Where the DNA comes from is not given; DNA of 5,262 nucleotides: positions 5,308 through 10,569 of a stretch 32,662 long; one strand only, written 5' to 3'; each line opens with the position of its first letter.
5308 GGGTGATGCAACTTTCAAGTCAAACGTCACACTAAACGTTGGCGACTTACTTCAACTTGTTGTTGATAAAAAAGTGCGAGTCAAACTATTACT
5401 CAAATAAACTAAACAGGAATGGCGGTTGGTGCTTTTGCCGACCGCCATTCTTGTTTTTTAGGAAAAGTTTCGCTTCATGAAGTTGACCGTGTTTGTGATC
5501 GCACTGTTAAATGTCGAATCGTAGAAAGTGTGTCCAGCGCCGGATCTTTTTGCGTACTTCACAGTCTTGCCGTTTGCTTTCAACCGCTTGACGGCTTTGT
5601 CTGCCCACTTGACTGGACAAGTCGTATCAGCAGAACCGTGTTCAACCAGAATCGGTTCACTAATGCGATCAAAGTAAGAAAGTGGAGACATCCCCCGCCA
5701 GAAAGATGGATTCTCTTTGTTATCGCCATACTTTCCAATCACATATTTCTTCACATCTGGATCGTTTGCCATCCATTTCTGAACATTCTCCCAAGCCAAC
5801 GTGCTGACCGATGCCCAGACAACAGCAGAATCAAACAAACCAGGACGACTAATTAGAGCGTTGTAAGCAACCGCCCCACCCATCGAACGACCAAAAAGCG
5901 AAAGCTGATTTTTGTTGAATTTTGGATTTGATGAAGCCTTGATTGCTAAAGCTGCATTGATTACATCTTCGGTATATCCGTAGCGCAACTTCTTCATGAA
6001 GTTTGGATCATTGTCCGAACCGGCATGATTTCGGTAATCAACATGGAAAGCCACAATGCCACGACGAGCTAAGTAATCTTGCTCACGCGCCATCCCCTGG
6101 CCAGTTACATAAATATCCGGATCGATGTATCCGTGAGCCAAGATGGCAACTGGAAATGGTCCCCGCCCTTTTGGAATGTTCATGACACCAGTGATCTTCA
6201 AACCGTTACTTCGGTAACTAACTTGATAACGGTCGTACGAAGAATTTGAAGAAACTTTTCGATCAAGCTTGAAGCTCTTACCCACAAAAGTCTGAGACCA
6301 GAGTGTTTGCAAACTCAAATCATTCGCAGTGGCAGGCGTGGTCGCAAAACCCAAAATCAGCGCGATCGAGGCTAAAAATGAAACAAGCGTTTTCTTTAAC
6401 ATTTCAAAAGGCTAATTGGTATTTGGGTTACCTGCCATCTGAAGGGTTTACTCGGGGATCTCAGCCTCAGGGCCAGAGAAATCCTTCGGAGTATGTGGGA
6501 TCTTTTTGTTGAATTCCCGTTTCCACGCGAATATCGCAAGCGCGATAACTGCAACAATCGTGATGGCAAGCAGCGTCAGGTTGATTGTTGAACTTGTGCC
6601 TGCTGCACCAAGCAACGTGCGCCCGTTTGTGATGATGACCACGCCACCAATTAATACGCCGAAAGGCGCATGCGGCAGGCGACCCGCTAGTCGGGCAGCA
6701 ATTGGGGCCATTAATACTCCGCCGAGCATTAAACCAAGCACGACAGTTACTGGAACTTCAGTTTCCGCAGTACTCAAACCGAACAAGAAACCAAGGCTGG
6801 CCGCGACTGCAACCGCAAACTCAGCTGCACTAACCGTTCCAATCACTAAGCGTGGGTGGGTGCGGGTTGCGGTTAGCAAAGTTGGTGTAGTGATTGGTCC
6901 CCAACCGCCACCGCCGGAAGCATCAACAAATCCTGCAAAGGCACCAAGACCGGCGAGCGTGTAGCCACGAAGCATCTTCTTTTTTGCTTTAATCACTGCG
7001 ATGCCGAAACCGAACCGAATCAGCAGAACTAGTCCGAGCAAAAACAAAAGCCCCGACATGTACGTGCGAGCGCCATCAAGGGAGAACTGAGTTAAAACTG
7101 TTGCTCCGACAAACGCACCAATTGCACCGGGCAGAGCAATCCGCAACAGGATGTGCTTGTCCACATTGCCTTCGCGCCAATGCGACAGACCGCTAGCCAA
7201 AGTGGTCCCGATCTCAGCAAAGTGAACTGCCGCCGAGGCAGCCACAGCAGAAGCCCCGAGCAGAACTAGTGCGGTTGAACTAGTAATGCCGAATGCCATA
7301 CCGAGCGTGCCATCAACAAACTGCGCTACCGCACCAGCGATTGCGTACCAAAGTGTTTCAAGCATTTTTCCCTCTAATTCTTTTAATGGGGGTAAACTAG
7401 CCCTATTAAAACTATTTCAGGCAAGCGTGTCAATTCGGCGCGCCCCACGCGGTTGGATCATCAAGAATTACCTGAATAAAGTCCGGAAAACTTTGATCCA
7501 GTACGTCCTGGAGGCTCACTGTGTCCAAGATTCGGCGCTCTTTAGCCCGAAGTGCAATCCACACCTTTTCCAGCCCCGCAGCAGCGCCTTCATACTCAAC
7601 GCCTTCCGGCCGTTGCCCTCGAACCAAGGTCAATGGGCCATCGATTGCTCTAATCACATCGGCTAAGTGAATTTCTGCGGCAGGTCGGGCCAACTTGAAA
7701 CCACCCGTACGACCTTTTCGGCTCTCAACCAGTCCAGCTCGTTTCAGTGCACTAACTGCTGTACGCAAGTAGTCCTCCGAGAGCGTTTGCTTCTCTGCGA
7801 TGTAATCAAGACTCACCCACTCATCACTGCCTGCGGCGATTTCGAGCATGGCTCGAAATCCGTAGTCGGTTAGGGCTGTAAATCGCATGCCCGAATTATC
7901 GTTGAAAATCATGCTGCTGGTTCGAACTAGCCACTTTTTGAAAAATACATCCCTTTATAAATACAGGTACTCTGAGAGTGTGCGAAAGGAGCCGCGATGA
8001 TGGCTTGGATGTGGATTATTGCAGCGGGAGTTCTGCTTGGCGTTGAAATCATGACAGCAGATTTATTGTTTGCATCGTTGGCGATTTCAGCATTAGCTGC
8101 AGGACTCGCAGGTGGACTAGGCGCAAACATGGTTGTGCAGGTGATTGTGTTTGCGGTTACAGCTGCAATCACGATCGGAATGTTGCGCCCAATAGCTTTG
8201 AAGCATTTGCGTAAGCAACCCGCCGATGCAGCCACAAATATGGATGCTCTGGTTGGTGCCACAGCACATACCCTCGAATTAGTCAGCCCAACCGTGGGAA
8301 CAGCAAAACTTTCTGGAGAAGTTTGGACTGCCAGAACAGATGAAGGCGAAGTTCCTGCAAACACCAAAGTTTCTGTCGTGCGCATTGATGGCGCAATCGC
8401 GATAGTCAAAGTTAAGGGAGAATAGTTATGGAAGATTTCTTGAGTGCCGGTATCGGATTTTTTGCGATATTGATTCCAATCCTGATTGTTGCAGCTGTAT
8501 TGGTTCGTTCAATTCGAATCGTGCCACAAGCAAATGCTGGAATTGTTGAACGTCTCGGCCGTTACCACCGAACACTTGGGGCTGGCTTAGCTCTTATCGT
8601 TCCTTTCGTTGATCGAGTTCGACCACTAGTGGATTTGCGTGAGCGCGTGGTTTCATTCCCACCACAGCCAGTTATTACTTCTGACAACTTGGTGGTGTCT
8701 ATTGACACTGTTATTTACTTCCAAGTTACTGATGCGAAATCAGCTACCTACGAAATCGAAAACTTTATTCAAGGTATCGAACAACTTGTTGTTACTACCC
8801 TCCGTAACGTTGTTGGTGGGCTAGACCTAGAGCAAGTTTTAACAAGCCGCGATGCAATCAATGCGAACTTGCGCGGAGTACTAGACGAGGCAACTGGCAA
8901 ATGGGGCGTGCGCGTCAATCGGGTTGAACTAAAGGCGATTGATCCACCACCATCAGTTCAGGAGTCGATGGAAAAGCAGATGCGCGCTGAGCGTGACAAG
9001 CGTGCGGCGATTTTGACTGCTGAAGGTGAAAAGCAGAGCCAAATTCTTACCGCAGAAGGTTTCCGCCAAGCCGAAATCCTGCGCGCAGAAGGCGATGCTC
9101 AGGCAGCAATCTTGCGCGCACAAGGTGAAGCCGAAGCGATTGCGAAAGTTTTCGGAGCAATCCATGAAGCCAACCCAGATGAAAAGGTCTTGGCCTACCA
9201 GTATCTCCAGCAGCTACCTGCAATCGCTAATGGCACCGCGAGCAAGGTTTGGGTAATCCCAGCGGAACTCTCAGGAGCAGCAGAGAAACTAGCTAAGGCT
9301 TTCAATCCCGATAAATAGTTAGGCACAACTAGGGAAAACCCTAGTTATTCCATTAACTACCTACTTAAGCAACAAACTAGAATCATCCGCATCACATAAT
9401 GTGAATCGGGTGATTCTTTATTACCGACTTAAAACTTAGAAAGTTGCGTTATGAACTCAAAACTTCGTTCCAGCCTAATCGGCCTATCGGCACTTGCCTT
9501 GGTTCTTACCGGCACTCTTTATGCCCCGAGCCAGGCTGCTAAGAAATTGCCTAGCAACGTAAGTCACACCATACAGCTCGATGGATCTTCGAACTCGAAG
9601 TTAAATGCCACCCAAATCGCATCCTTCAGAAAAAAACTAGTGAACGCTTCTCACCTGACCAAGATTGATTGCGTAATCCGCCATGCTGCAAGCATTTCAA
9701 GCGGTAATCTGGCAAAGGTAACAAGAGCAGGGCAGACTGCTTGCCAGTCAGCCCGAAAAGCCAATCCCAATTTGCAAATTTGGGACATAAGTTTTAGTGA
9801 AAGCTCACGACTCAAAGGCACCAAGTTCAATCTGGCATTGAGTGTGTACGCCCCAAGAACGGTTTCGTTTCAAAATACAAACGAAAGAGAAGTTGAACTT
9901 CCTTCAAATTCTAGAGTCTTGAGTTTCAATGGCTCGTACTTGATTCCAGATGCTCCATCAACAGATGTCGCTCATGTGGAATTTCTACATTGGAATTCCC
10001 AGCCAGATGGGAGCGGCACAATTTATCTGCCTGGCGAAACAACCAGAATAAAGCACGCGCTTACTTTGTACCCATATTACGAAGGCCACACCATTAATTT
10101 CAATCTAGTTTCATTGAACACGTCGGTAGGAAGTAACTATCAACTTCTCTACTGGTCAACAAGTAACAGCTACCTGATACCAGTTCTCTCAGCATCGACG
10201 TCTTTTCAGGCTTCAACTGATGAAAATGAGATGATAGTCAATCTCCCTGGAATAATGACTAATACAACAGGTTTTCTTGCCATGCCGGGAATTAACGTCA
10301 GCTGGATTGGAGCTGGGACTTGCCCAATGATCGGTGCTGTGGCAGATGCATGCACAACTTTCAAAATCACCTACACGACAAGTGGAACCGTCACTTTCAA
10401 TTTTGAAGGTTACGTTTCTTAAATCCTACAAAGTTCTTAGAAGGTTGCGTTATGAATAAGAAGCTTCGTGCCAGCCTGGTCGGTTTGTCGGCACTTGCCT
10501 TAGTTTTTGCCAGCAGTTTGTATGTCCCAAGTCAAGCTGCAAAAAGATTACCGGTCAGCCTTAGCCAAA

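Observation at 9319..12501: Tandem array of three secreted paralogs of unknown function with mosaic (N-conserved, C-diverged) similarity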

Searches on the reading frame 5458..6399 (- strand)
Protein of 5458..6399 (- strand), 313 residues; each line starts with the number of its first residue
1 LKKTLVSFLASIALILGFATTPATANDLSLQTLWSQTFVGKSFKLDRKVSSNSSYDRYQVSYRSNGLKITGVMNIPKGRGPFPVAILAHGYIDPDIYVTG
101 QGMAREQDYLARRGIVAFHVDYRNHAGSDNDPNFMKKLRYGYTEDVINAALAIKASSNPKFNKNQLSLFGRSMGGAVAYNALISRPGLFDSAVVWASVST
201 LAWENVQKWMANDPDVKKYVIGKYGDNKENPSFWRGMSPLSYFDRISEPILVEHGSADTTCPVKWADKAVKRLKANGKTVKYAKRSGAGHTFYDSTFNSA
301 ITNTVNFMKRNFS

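Call 8: search_protein_families(library=pfam, proteins=[window:5458-6399:-], max_evalue=0.001)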
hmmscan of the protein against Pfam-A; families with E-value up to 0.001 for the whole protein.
window:5458-6399:- (313 aa): 7 families
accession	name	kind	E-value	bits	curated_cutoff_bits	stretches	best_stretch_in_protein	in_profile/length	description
PF00326.27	Peptidase_S9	-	1.5e-19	70.8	22.6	1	106-312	6-210/213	Prolyl oligopeptidase family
PF12146.15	Hydrolase_4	-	4.5e-12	46.2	27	1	103-210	20-123/239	Serine aminopeptidase, S33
PF01738.24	DLH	-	3.6e-08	33.7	21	1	104-294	31-190/217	Dienelactone hydrolase family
PF20434.5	BD-FAE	-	1.4e-06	28.4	26.8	1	81-269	12-211/215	BD-FAE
PF00756.26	Esterase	-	3.4e-05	24.2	22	1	147-218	98-174/251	Putative esterase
PF12697.13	Abhydrolase_6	-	4e-05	24.8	26.3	1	86-205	2-94/217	Alpha/beta hydrolase family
PF02129.25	Peptidase_S15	-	4.4e-05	23.7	23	0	203-277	178-251/262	X-Pro dipeptidyl-peptidase (S15 family)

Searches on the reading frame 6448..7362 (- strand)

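Call 8: search_protein_families(library=pfam, proteins=[window:6448-7362:-], max_evalue=0.001)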
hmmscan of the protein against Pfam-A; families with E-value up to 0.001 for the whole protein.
window:6448-7362:- (304 aa): 1 family
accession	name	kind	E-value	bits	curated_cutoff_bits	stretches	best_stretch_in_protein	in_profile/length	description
PF01925.25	TauE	-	4.4e-33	115.3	32.6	1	7-245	2-233/237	Sulfite exporter TauE/SafE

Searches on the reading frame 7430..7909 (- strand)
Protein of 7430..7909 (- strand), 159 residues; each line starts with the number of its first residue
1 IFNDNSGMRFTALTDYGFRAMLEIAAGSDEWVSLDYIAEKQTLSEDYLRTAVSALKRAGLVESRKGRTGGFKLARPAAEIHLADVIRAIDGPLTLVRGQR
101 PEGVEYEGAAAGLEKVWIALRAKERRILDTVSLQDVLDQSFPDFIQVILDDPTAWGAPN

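Call 8: search_protein_families(library=pfam, proteins=[window:7430-7909:-], max_evalue=0.001)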
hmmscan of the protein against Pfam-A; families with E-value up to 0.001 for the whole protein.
window:7430-7909:- (159 aa): 1 family
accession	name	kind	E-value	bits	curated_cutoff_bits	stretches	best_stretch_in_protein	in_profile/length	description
PF02082.26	Rrf2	-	1.3e-33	116.4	30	1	11-138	2-131/132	Iron-dependent Transcriptional regulator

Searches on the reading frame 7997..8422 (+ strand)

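Call 8: search_protein_families(library=pfam, proteins=[window:7997-8422:+], max_evalue=0.001)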
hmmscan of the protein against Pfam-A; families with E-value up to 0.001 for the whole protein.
window:7997-8422:+ (142 aa): 1 family
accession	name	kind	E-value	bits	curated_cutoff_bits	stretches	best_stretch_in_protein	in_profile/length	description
PF01957.25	NfeD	-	6.4e-15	55.5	29.1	1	83-138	2-56/57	NfeD-like C-terminal, partner-binding domain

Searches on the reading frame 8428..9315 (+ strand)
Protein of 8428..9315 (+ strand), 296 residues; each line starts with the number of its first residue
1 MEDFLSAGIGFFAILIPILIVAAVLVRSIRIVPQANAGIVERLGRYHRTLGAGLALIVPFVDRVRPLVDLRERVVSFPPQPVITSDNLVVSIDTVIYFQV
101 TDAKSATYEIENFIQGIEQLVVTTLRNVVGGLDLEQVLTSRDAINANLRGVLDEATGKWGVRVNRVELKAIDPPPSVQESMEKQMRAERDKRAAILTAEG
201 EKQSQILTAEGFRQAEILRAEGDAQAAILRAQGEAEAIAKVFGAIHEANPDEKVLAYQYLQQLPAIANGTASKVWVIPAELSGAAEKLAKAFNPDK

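Call 8: search_protein_families(library=pfam, proteins=[window:8428-9315:+], max_evalue=0.001)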
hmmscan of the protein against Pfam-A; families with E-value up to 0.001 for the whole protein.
window:8428-9315:+ (296 aa): 1 family
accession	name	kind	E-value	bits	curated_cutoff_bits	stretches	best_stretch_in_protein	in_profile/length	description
PF01145.31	Band_7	-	4.4e-44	151.1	23.6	1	31-202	2-176/176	SPFH domain / Band 7 family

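Call 19: find_related_loci(query=window:8428-9315:+, collection=genome_contigs, flank=10000)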
Query window:8428-9315:+ (296 aa) in genome_contigs; peptide patterns used: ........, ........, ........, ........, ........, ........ (x = any residue, [..] = any of these).
600 stretches matched a pattern (row limit reached: there are more); 593 encode a relative of the query (tblastn E <= 1e-3); the best 80 are kept; 80 distinct loci.
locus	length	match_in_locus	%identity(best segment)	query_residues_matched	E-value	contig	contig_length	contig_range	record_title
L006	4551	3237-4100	82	4-293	1e-163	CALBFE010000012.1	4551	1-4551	MAG TPA_asm: uncultured actinobacterium isolate ERR2206774_bin.30_CONCOCT_v1.1_MAG genome assembly, contig: ERZ889078.10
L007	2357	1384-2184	89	27-293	2e-168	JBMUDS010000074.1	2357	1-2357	MAG: Candidatus Nanopelagicaceae bacterium isolate Tbon_V7_S26_50percent_par_metabat.9 NODE_17770_length_2357_cov_5.5052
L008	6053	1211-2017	88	25-293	6e-159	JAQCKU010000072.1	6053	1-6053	MAG: Actinomycetota bacterium isolate casp40-mb.83 NODE_30096_length_6053_cov_0.068357, whole genome shotgun sequence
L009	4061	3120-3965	84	10-293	1e-161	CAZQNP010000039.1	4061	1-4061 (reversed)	MAG TPA_asm: uncultured Candidatus Planktophila sp. isolate SRP318679_co1_195 genome assembly, contig: NODE_32094_length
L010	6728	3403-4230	85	18-293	6e-157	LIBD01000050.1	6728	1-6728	MAG: Actinobacteria bacterium BACL4 MAG-120820-bin23 contig00291.1_120820-bin23, whole genome shotgun sequence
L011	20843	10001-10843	78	18-296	1e-147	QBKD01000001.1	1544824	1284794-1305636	Microbacteriaceae bacterium MWH-Ta3 Ga0205983_11, whole genome shotgun sequence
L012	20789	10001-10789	84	30-292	2e-147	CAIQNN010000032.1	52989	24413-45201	MAG: uncultured actinobacterium isolate Ki1-1-6m_bin-0760 genome assembly, contig: bin-0760:32/65, whole genome shotgun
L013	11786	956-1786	80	18-292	3e-145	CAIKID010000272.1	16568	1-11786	MAG: uncultured actinobacterium isolate Umea1p3_bin-463 genome assembly, contig: bin-463:272/316, whole genome shotgun s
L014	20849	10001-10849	76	11-293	9e-145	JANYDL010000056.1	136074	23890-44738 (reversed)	MAG: Actinomycetes bacterium isolate 336R_metabinner_63_sub 336R_k141_1334382, whole genome shotgun sequence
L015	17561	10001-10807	81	28-296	5e-145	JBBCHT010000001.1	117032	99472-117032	MAG: Actinomycetota bacterium isolate S7_bin.12 s1442.ctg001448l, whole genome shotgun sequence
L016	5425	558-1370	80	24-294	3e-145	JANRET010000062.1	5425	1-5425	MAG: Microbacteriaceae bacterium isolate MAG_302 P22051_112_S34_metaspades_31459_5425_cov_3, whole genome shotgun sequen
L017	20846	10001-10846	77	12-293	1e-143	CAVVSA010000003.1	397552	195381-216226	MAG: uncultured Actinomycetota bacterium isolate MFD02832.bin.1.64 genome assembly, contig: contig_10447, whole genome s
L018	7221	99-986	71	1-296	4e-142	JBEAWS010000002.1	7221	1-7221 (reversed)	MAG: Actinomycetota bacterium isolate NASQAN2011_265_B_bin.46 scaffold_537139, whole genome shotgun sequence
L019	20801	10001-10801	77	27-293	1e-137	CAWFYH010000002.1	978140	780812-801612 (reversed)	MAG: uncultured Actinomycetota bacterium isolate MFD05442.bin.1.398 genome assembly, contig: contig_1426, whole genome s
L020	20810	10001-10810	76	27-294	1e-135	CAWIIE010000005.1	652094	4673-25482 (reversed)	MAG: uncultured Actinomycetota bacterium isolate MFD05454.bin.2.75 genome assembly, contig: contig_19471, whole genome s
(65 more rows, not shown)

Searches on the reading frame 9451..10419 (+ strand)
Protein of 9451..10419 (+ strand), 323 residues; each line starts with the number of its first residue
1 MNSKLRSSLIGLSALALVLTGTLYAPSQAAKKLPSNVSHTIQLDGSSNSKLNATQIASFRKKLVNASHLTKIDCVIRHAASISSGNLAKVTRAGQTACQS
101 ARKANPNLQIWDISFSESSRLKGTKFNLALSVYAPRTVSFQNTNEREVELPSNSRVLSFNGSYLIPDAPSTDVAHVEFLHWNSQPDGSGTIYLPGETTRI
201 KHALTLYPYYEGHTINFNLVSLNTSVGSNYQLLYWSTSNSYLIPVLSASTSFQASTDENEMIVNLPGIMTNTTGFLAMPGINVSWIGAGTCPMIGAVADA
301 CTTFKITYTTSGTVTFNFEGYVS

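Call 4: search_protein_families(library=pfam, proteins=[window:9451-10419:+], max_evalue=10)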
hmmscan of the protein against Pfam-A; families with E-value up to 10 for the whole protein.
window:9451-10419:+ (323 aa): 0 families

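Call 9: find_related_loci(query=A1, collection=genome_contigs, flank=10000)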
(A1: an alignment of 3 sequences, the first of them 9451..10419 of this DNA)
Query A1 (323 aa) in genome_contigs; peptide patterns used: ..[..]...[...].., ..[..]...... (x = any residue, [..] = any of these).
43 stretches matched a pattern, but none encodes a relative of the query by tblastn (E <= 1e-3).

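Call 51: search_protein_families(library=ncbifam, proteins=[window:9451-10419:+], max_evalue=0.01)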
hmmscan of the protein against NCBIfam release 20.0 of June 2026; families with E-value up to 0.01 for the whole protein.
window:9451-10419:+ (323 aa): 0 families

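Call 96: search_protein_families(library=phrogs, proteins=[window:9451-10419:+], max_evalue=0.01)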
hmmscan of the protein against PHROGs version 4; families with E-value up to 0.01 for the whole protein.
window:9451-10419:+ (323 aa): 0 families
